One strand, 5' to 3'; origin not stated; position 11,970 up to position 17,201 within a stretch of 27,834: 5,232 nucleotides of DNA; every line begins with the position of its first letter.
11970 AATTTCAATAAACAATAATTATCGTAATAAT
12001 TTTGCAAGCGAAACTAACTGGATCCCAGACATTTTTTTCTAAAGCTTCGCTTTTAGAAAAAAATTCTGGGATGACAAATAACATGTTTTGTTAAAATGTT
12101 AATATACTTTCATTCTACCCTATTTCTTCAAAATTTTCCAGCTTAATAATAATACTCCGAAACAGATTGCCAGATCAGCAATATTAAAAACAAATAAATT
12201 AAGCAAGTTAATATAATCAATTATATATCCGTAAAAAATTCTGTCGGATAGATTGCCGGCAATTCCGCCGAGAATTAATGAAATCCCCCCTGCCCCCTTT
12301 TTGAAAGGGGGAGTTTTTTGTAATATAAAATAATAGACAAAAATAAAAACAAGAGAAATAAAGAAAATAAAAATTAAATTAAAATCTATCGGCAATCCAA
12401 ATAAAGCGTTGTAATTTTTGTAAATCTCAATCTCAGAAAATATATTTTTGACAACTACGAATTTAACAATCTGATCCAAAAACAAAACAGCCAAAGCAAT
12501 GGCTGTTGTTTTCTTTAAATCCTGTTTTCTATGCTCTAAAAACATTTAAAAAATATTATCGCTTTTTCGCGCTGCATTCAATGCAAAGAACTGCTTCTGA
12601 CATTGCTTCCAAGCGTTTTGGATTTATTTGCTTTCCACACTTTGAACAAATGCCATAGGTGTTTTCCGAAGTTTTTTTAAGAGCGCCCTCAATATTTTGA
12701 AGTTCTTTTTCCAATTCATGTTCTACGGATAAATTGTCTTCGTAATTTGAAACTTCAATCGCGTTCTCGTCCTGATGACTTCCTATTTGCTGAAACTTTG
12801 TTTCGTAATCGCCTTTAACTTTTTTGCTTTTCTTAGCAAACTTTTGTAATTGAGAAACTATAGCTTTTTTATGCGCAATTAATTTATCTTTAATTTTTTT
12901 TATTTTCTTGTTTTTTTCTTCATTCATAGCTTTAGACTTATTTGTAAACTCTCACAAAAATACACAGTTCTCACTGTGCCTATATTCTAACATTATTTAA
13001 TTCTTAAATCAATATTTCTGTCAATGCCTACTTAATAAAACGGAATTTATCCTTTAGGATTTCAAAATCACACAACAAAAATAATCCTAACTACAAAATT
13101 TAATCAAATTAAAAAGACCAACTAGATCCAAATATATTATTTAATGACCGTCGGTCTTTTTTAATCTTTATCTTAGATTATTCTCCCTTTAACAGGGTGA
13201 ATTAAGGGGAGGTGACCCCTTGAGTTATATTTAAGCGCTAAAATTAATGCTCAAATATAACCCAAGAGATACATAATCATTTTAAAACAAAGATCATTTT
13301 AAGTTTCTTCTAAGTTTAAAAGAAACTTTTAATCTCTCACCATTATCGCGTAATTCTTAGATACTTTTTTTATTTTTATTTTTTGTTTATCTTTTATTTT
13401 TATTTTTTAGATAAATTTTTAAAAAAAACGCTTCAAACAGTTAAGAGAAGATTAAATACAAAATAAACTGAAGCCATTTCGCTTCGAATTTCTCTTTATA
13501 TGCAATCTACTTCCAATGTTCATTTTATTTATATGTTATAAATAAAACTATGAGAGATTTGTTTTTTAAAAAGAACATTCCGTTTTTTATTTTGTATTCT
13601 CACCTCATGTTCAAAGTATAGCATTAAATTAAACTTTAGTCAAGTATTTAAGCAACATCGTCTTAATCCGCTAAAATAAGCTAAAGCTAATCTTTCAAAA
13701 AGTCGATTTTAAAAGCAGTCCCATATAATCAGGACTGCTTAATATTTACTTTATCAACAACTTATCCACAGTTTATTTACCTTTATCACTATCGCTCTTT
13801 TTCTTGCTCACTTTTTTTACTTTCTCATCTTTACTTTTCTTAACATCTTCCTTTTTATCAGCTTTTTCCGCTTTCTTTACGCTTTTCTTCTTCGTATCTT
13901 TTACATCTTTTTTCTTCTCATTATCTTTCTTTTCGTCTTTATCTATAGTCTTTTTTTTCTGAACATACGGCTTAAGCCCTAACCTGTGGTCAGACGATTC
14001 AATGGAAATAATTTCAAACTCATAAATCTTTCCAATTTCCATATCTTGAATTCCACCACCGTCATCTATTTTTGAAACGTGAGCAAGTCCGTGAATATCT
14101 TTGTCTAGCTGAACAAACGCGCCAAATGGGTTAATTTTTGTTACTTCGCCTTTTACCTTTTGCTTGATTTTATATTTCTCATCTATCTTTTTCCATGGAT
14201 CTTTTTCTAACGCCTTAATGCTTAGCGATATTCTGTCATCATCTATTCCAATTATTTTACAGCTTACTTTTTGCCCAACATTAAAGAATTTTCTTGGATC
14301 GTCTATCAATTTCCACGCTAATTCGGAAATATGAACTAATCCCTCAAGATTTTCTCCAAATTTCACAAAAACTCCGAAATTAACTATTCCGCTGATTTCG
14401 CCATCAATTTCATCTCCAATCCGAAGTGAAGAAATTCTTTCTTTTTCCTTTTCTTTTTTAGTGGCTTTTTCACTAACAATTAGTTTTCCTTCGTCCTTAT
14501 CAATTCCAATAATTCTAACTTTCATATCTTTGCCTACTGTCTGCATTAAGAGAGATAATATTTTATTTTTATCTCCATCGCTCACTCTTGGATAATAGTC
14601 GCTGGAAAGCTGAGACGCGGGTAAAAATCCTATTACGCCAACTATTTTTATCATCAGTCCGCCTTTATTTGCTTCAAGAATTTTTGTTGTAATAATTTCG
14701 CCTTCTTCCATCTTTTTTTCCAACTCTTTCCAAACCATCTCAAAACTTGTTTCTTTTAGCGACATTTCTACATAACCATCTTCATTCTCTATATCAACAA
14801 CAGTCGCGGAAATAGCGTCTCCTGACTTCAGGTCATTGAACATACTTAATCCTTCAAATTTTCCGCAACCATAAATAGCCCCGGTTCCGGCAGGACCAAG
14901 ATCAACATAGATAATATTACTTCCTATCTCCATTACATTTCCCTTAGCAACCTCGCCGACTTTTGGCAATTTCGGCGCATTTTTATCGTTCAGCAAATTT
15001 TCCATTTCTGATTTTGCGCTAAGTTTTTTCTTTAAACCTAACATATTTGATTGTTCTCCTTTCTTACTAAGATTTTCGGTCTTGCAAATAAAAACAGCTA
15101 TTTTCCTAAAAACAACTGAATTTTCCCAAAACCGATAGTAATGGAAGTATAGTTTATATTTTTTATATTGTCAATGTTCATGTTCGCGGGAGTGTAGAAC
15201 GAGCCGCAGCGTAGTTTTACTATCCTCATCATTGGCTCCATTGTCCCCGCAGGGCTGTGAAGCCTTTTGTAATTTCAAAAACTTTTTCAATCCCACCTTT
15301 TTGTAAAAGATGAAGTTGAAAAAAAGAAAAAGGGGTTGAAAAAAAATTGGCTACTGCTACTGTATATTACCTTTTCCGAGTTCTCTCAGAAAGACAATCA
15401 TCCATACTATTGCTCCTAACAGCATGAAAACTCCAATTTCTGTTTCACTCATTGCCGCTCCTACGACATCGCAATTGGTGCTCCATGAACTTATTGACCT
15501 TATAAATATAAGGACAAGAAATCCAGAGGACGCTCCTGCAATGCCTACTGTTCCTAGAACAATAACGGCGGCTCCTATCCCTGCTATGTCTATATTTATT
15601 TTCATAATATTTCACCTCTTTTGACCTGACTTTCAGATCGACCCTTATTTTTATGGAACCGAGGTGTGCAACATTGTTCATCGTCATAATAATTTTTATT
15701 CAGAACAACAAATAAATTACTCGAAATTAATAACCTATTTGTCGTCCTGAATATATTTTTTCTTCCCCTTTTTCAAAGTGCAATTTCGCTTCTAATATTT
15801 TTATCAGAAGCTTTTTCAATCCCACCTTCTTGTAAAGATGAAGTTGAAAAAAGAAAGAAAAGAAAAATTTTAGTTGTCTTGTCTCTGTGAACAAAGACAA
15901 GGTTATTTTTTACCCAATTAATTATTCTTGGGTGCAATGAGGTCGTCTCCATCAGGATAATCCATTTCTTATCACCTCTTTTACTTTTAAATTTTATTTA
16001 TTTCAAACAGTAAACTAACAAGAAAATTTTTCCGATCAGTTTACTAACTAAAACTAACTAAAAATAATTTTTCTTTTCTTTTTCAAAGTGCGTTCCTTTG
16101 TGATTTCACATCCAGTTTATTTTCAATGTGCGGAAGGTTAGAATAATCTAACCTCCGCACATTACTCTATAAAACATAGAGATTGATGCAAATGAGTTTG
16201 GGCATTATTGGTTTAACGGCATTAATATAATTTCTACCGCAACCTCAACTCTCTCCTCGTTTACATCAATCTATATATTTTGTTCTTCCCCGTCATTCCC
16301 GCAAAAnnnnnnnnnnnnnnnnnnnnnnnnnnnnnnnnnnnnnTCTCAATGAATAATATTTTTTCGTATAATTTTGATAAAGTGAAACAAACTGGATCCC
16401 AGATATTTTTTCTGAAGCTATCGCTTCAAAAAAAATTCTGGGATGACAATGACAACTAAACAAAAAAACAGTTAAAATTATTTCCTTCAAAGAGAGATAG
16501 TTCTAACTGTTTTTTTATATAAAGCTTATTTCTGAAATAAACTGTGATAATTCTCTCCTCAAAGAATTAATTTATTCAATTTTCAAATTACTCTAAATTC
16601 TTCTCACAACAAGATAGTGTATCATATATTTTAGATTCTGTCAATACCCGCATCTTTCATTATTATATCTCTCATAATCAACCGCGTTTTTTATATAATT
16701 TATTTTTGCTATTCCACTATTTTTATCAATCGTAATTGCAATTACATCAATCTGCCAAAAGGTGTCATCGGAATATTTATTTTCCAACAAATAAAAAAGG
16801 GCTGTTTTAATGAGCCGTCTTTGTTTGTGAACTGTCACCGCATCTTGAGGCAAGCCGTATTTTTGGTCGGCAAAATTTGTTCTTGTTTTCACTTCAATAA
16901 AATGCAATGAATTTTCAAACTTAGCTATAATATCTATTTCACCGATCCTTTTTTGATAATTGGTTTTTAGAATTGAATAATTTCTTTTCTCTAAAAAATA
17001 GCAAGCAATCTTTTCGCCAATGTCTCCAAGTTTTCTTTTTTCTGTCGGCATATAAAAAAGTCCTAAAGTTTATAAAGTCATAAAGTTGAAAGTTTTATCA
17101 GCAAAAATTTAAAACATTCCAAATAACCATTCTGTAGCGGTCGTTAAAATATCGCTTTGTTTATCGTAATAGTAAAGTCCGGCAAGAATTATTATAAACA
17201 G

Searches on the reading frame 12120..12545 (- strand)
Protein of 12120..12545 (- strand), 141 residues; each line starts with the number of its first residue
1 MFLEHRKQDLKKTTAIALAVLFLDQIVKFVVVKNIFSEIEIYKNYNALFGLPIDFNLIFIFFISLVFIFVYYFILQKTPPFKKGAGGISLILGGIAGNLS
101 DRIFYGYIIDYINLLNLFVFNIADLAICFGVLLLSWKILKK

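Call 5: search_protein_families(library=pfam, proteins=[window:12120-12545:-], max_evalue=0.001)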
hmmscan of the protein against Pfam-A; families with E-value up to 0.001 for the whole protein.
window:12120-12545:- (141 aa): 1 family
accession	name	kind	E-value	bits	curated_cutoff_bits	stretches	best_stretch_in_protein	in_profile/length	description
PF01252.23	Peptidase_A8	-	3.9e-22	79.4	25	1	16-139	1-141/142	Signal peptidase (SPase) II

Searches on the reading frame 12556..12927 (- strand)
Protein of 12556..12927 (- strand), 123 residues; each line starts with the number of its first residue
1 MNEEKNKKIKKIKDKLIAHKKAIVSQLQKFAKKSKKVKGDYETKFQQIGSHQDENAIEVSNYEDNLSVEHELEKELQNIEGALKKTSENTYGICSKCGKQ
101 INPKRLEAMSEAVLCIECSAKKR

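Call 5: search_protein_families(library=pfam, proteins=[window:12556-12927:-], max_evalue=0.001)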
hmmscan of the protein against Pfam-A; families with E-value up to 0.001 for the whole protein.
window:12556-12927:- (123 aa): 1 family
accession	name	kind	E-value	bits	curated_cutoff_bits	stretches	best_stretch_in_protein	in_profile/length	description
PF01258.23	zf-dskA_traR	-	1.7e-11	44.3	24.9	1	90-120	2-32/36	Prokaryotic dksA/traR C4-type zinc finger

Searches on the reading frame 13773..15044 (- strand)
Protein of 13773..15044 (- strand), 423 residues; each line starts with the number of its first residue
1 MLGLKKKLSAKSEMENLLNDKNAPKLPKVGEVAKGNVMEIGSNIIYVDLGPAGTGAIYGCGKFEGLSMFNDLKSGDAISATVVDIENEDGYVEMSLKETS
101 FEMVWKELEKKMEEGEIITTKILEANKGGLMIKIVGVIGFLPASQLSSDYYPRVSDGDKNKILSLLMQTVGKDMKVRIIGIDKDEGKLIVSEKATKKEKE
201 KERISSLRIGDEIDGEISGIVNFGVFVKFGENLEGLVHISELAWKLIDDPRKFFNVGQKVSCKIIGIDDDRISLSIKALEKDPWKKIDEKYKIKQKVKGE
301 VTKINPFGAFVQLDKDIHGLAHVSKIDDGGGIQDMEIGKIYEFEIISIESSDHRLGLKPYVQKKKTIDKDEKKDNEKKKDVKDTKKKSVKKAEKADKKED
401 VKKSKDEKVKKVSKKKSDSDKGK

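Call 6: search_protein_families(library=pfam, proteins=[window:13773-15044:-], max_evalue=0.001)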
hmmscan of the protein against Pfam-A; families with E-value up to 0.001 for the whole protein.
window:13773-15044:- (423 aa): 5 families
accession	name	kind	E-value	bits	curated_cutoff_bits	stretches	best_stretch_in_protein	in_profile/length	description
PF00575.29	S1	-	4.9e-38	129.8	22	3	208-277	3-74/74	S1 RNA binding domain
PF23459.1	S1_RRP5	-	1.6e-11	45.1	27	0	210-268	4-62/72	RRP5 S1 domain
PF21543.3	CvfB_2nd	-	5.2e-05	23.5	27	0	256-277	53-75/76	Virulence regulatory factor CvfB, second domain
PF21710.3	Spt6_S1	-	8e-05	23.3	27.5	0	217-281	24-89/91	Spt6, S1/OB domain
PF24685.1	OB_RRP5_4th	-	0.00032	21.1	31.5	0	233-267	37-71/92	RRP5 OB-fold domain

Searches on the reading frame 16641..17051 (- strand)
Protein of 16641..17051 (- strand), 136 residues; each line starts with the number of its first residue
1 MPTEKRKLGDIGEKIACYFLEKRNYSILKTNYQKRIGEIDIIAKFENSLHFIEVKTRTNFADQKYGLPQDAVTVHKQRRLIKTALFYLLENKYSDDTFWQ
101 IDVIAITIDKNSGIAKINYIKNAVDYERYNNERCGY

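Call 6: search_protein_families(library=pfam, proteins=[window:16641-17051:-], max_evalue=0.001)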
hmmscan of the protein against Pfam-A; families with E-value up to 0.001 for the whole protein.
window:16641-17051:- (136 aa): 2 families
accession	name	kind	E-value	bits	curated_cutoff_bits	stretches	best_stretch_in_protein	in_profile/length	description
PF02021.23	UPF0102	-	1.6e-25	89.7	23.6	1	12-106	1-80/80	Uncharacterised protein family UPF0102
PF08378.17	NERD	-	6.5e-06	27.1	22.1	1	9-82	2-92/111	Nuclease-related domain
